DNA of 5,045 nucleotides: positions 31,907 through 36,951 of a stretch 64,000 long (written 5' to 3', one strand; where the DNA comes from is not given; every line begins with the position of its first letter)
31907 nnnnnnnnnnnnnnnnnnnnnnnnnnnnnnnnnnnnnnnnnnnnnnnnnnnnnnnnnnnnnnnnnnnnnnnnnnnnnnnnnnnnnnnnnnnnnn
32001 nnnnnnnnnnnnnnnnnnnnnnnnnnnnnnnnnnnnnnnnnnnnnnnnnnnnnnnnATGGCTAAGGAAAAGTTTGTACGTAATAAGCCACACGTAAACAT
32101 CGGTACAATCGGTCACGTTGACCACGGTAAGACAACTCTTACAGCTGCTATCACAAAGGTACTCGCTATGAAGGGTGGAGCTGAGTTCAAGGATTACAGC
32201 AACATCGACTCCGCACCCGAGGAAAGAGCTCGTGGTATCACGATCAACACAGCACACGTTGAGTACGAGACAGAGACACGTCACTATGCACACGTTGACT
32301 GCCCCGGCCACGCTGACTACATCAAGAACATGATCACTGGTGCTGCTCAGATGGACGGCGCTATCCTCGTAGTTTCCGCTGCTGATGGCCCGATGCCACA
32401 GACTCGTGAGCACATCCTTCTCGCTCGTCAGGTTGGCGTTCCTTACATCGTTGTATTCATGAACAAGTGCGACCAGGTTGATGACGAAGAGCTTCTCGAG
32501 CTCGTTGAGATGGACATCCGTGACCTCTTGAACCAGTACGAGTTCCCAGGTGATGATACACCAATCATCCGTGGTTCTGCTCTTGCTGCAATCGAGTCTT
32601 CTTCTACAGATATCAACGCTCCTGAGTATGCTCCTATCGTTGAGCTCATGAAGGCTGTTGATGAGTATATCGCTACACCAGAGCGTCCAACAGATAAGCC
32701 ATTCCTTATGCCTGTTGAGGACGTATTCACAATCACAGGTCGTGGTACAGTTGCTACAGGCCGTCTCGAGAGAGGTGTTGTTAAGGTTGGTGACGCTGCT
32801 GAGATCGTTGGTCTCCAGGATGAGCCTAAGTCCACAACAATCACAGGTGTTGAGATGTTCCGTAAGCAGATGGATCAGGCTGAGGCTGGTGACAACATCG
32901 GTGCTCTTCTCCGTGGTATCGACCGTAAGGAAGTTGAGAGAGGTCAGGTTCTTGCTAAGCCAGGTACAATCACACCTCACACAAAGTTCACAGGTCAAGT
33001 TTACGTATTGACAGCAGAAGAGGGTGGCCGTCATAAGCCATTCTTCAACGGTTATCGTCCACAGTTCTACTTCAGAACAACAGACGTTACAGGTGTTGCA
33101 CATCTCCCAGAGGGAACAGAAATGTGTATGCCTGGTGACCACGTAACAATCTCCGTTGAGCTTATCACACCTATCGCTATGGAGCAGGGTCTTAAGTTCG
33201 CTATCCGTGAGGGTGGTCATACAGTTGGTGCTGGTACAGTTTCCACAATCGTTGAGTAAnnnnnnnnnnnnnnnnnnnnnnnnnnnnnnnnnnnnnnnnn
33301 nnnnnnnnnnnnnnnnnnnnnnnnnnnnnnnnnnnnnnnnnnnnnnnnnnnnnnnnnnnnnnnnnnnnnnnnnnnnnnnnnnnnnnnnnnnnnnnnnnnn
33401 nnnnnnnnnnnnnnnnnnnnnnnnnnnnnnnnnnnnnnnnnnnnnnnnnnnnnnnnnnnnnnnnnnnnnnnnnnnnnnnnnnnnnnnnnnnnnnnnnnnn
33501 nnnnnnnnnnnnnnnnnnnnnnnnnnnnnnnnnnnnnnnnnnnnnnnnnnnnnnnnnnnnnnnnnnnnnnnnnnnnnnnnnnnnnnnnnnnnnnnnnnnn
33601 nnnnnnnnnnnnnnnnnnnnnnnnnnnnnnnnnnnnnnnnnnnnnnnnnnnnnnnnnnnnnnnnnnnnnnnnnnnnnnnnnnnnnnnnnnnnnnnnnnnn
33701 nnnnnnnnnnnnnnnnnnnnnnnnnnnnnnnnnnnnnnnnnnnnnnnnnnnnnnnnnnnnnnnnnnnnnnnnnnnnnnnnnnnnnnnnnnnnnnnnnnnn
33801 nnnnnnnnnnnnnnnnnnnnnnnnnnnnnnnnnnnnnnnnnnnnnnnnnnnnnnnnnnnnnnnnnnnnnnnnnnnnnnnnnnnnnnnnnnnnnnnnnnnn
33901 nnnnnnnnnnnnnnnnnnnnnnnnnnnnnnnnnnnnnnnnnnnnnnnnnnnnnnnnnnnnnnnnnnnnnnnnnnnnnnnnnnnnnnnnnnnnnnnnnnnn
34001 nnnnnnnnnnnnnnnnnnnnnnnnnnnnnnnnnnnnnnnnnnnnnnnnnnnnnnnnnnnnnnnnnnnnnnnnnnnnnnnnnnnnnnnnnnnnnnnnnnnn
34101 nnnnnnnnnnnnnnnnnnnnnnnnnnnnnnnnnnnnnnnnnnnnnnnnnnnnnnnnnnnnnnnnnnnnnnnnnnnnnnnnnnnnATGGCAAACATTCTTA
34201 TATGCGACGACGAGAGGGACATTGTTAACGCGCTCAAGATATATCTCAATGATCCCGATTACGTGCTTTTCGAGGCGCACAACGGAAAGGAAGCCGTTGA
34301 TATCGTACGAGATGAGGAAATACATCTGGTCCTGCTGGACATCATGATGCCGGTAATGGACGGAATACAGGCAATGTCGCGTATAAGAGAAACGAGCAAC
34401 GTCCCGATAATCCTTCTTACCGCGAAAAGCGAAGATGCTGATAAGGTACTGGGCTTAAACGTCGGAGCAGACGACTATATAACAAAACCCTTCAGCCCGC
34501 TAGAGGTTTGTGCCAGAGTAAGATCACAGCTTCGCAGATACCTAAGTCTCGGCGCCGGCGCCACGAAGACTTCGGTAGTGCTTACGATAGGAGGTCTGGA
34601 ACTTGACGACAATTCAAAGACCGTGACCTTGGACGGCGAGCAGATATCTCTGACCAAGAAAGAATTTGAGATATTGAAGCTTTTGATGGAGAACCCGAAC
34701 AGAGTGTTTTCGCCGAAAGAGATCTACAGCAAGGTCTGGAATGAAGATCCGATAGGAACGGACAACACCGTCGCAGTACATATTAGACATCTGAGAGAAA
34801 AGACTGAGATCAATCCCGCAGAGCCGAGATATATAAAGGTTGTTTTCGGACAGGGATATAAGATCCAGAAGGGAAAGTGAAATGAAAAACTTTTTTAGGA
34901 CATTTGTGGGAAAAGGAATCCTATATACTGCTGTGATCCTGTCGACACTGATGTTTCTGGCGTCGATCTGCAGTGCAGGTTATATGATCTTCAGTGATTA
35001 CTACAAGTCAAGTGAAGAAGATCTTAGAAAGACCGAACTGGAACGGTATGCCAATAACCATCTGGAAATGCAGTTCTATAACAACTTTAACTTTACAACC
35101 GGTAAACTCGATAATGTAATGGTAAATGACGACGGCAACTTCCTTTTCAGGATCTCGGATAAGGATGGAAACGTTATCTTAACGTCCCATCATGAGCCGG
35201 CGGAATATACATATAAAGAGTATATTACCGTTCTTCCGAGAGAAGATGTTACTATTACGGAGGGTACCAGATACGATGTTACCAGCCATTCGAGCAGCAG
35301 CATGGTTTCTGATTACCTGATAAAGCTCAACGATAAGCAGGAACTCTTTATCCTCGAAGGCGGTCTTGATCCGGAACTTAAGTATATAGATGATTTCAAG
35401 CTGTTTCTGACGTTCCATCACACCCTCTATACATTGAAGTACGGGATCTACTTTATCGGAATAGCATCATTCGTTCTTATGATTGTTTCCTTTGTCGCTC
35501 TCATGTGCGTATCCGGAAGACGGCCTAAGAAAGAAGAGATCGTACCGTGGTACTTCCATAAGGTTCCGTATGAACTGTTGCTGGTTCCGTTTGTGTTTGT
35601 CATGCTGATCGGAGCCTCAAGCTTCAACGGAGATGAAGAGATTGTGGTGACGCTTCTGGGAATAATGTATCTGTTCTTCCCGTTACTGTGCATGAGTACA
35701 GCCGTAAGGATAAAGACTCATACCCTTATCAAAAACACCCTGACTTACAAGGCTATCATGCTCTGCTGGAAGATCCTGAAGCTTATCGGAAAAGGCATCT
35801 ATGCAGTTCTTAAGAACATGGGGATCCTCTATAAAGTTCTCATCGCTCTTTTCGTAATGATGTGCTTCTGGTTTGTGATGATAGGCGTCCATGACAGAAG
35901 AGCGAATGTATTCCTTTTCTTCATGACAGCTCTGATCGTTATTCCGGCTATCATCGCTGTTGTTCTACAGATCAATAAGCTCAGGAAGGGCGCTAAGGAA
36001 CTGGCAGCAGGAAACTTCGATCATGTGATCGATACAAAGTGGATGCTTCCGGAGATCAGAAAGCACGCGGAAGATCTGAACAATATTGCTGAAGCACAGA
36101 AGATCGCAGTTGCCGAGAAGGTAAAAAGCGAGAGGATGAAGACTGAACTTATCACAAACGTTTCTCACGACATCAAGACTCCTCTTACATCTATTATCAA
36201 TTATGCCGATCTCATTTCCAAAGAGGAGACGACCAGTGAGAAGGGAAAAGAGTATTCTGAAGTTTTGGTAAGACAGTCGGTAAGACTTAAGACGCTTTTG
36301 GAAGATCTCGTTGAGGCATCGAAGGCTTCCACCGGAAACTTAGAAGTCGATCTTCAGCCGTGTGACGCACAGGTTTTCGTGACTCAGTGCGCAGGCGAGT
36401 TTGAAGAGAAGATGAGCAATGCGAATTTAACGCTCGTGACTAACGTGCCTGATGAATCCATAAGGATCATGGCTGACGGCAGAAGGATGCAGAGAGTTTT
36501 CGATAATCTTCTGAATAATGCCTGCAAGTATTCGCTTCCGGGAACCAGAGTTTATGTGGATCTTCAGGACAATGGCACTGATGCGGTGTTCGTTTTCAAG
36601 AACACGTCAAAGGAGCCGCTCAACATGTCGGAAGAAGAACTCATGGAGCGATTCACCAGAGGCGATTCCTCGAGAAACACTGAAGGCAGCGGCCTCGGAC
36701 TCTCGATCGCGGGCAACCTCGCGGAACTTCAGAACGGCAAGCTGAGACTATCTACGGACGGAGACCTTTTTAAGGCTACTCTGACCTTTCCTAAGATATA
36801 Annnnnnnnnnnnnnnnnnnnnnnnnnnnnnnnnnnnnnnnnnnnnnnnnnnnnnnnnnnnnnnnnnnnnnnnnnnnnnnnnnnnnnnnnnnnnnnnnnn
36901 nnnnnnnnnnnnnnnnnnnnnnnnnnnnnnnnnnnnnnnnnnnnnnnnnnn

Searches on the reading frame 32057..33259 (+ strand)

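Call 57: search_protein_families(library=pfam, proteins=[window:32057-33259:+], max_evalue=0.00001)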
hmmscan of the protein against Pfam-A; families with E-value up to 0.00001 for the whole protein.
window:32057-33259:+ (400 aa): 3 families
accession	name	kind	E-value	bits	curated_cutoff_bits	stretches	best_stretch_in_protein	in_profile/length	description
PF00009.33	GTP_EFTU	-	9.9e-65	218.1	26.5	1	10-206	1-187/188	Elongation factor Tu GTP binding domain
PF03143.23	GTP_EFTU_D3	-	4.1e-37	127.2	27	1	304-398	1-105/106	Elongation factor Tu C-terminal domain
PF03144.31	GTP_EFTU_D2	-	3e-20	72.9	30.3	1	230-300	1-73/73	Elongation factor Tu domain 2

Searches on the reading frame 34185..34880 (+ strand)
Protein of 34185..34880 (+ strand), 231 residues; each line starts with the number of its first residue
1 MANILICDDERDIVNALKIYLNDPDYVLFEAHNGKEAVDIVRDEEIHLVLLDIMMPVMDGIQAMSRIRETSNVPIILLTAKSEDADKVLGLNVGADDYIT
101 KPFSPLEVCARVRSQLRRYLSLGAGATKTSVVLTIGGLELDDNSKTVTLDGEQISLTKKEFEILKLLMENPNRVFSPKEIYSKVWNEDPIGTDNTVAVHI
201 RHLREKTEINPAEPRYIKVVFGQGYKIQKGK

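Call 58: search_protein_families(library=pfam, proteins=[window:34185-34880:+], max_evalue=0.00001)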
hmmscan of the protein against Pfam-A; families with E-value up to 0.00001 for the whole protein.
window:34185-34880:+ (231 aa): 2 families
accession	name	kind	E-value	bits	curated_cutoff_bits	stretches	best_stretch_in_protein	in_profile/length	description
PF00072.30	Response_reg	-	3e-30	105.1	30.2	1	4-112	1-110/111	Response regulator receiver domain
PF00486.34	Trans_reg_C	-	1.3e-26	92.9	26.2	1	151-226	1-76/77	Transcriptional regulatory protein, C terminal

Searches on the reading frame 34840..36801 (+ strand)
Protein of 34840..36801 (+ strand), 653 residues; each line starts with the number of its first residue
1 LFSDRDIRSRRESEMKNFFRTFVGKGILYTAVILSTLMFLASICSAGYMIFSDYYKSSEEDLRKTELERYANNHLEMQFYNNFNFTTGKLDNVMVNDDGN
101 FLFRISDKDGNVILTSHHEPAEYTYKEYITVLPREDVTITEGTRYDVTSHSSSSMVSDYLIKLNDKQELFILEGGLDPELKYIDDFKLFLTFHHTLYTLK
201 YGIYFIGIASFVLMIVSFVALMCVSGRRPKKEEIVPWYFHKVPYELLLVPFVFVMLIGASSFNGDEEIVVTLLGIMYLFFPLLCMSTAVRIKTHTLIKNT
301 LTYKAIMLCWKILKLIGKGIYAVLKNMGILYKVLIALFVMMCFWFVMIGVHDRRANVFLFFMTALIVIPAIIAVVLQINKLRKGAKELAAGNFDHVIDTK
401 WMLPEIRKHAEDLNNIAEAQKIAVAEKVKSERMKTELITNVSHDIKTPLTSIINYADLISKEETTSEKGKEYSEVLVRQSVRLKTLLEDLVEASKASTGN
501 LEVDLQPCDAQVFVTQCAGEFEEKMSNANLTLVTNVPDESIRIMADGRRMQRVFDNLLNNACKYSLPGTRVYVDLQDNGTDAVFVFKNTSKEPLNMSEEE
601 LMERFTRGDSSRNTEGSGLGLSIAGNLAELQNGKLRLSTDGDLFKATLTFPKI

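Call 58: search_protein_families(library=pfam, proteins=[window:34840-36801:+], max_evalue=0.00001)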
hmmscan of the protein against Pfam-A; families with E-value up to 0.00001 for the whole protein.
window:34840-36801:+ (653 aa): 2 families
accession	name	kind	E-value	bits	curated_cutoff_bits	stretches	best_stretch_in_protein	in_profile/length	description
PF00512.31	HisKA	-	1.3e-15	57.6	26.9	1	433-498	1-65/66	His Kinase A (phospho-acceptor) domain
PF02518.31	HATPase_c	-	2.6e-14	54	26.4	1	546-650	2-107/111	Histidine kinase-, DNA gyrase B-, and HSP90-like ATPase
